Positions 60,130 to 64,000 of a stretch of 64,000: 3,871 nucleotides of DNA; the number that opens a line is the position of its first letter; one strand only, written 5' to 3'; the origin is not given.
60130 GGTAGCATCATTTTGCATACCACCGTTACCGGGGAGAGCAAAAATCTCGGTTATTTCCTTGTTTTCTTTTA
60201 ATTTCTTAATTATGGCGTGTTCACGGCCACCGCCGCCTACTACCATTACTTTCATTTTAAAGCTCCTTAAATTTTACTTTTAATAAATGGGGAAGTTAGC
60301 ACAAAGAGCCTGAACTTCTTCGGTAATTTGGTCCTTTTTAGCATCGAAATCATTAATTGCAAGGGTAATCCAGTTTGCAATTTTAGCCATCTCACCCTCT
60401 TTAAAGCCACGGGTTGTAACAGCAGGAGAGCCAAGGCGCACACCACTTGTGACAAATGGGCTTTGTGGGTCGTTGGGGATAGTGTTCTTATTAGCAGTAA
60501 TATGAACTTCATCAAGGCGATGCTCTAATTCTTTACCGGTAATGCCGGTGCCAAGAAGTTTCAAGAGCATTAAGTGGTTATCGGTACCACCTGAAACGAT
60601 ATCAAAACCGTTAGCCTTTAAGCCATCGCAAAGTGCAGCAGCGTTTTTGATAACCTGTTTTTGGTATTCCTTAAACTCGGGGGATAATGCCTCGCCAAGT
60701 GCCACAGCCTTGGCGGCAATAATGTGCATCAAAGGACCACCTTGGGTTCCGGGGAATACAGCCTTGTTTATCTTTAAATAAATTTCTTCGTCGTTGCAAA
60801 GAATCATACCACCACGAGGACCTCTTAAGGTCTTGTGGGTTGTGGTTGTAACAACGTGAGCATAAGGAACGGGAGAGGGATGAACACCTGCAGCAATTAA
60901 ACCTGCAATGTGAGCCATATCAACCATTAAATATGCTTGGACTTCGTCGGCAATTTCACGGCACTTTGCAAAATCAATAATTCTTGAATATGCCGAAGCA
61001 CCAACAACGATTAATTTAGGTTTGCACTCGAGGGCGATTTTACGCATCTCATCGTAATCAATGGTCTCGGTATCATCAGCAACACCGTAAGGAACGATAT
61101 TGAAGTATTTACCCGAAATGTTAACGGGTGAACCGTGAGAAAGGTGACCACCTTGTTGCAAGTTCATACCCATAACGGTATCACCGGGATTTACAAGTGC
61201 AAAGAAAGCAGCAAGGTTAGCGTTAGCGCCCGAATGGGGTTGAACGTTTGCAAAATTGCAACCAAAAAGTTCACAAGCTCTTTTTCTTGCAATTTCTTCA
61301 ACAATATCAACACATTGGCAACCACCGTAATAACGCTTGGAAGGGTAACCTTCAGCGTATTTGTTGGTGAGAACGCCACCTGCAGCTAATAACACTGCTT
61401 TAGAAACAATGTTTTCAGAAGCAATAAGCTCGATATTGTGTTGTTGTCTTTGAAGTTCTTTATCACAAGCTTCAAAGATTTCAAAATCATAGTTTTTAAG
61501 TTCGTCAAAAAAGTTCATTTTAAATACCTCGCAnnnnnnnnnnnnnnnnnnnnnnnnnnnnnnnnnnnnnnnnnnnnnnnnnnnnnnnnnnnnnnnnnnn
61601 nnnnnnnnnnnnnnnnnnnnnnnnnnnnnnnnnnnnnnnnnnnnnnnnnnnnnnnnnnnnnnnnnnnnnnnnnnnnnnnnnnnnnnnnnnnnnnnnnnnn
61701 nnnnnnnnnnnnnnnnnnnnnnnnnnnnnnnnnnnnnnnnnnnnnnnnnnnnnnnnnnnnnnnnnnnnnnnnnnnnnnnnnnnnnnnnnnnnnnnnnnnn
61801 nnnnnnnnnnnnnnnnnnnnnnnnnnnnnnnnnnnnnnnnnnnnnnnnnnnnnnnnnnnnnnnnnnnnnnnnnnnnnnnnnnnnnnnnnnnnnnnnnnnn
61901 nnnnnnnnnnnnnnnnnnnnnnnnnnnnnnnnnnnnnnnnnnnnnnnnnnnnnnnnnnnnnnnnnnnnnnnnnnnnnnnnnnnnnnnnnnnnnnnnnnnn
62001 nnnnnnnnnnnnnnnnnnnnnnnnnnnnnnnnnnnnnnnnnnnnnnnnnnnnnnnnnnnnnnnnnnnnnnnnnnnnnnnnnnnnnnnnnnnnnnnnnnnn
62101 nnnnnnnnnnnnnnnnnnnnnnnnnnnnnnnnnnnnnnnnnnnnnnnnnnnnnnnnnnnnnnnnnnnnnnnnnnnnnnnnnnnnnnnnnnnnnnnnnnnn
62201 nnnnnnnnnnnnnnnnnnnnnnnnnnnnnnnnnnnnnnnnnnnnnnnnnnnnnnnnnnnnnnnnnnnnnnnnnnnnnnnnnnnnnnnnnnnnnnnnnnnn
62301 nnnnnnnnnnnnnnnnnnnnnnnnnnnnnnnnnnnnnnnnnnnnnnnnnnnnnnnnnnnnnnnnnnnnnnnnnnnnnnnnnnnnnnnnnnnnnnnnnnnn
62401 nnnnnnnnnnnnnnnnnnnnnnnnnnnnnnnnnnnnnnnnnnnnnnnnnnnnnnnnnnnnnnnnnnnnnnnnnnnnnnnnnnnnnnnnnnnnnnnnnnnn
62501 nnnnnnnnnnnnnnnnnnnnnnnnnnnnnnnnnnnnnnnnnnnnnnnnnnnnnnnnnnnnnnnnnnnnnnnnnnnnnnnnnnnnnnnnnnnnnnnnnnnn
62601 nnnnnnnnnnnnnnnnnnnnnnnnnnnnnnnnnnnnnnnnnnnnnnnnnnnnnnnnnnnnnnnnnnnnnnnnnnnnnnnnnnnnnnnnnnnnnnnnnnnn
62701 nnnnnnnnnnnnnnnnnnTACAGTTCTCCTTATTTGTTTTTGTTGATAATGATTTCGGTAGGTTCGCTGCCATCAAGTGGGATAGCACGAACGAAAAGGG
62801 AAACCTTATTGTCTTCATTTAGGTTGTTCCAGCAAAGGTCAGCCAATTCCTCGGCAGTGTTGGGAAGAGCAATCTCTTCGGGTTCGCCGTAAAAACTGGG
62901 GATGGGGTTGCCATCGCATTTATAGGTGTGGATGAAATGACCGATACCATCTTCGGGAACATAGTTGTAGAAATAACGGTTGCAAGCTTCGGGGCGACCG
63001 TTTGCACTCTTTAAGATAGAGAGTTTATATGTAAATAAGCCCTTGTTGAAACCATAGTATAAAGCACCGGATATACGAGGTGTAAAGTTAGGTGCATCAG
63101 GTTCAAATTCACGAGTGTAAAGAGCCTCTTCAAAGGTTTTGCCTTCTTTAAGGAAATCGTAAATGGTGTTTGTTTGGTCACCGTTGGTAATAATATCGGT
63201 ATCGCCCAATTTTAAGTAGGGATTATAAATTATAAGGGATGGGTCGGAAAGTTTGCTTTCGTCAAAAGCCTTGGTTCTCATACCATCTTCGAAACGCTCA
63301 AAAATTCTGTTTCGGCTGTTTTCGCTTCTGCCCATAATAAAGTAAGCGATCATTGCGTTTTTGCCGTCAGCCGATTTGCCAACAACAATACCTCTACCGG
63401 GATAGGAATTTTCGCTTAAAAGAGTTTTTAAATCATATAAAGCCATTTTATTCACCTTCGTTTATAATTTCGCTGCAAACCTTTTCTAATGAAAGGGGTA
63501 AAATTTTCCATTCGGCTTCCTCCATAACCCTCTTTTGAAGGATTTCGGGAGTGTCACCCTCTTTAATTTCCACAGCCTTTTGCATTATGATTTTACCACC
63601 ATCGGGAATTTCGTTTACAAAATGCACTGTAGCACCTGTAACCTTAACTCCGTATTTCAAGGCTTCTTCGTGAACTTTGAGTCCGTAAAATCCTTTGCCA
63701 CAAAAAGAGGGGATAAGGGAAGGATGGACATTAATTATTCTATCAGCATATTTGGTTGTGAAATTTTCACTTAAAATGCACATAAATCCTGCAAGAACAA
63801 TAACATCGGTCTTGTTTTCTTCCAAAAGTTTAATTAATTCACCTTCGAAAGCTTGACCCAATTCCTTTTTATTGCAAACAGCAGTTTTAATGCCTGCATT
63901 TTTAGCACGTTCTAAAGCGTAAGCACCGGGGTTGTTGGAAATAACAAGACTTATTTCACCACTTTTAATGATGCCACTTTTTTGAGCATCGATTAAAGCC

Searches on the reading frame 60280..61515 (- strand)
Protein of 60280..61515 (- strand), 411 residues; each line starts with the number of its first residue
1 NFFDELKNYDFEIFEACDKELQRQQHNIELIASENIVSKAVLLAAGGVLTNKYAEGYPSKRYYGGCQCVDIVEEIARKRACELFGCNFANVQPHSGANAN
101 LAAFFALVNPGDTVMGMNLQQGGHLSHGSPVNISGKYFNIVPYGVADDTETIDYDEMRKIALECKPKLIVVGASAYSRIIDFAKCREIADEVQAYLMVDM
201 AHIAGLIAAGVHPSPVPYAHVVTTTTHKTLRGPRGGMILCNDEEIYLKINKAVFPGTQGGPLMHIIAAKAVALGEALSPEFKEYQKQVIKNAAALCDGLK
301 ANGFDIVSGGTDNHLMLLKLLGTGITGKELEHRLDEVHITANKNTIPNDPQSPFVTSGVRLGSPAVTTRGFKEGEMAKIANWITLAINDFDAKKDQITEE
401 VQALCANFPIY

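Call 15: search_protein_families(library=pfam, proteins=[window:60280-61515:-], max_evalue=0.001)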
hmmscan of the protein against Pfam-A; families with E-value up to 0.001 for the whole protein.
window:60280-61515:- (411 aa): 3 families
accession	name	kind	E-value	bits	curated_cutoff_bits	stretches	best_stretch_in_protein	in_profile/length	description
PF00464.25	SHMT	-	1.1e-172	574.6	27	1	6-383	1-399/399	Serine hydroxymethyltransferase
PF00155.27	Aminotran_1_2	-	3.3e-10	40.1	19.7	1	77-308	48-299/361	Aminotransferase class I and II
PF01041.23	DegT_DnrJ_EryC1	-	0.00088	19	19.8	0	141-256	89-202/360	DegT/DnrJ/EryC1/StrS aminotransferase family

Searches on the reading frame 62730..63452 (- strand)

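Call 15: search_protein_families(library=pfam, proteins=[window:62730-63452:-], max_evalue=0.001)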
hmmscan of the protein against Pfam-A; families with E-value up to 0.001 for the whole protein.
window:62730-63452:- (240 aa): 1 family
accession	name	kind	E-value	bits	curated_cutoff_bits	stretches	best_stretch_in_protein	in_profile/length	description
PF07826.16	IMP_cyclohyd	-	8e-62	208.7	28.1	1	17-224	1-188/192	IMP cyclohydrolase-like protein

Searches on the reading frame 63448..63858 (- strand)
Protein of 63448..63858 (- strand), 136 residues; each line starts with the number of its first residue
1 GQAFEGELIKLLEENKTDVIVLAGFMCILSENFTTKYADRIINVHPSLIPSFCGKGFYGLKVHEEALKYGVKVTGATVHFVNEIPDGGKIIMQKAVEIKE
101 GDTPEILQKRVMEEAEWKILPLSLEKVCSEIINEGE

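Call 20: search_protein_families(library=pfam, proteins=[window:63448-63858:-], max_evalue=0.00001)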
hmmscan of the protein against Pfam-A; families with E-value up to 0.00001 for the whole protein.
window:63448-63858:- (136 aa): 1 family
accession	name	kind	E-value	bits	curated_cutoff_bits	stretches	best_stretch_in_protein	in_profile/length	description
PF00551.24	Formyl_trans_N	-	1.3e-33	116.7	26.1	1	3-121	66-178/181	Formyl transferase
